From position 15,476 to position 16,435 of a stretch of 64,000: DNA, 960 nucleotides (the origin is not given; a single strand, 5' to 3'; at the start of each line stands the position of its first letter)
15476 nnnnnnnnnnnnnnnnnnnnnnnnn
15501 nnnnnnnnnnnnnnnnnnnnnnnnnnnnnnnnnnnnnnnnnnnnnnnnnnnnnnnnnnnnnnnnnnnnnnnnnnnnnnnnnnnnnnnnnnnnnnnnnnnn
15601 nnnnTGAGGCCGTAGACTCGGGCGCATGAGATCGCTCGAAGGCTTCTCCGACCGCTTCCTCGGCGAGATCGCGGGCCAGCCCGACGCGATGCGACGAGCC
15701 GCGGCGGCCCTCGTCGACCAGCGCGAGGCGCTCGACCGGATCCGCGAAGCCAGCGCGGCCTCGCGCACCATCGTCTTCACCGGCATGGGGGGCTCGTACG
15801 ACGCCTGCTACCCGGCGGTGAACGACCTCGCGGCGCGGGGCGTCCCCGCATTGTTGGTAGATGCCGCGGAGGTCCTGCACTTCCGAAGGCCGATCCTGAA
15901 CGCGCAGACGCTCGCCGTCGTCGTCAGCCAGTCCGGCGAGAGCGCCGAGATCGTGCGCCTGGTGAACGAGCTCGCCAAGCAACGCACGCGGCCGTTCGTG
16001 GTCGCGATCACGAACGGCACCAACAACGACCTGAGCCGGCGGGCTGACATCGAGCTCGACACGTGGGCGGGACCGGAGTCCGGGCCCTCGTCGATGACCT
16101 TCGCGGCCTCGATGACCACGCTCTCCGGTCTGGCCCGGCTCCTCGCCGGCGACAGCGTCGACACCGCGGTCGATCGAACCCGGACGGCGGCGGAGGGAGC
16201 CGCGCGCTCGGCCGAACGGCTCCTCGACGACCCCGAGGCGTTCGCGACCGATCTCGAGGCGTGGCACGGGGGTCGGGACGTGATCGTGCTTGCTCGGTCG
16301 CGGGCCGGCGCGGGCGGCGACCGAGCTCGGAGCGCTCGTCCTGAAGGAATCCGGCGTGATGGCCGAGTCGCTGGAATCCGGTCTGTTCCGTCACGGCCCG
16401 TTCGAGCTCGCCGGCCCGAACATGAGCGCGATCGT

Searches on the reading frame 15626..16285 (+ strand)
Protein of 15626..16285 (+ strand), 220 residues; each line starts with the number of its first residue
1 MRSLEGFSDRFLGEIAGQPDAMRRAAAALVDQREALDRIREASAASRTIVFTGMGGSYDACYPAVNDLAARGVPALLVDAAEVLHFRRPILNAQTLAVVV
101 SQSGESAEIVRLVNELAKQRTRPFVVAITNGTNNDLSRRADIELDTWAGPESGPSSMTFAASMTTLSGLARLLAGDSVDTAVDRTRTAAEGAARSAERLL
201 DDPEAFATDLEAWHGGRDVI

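Call 65: search_protein_families(library=pfam, proteins=[window:15626-16285:+], max_evalue=0.00001)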
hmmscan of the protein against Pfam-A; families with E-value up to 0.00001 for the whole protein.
window:15626-16285:+ (220 aa): 1 family
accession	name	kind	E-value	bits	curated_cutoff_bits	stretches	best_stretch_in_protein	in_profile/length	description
PF01380.27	SIS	-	1.5e-16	60.8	25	1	46-166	5-125/131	SIS domain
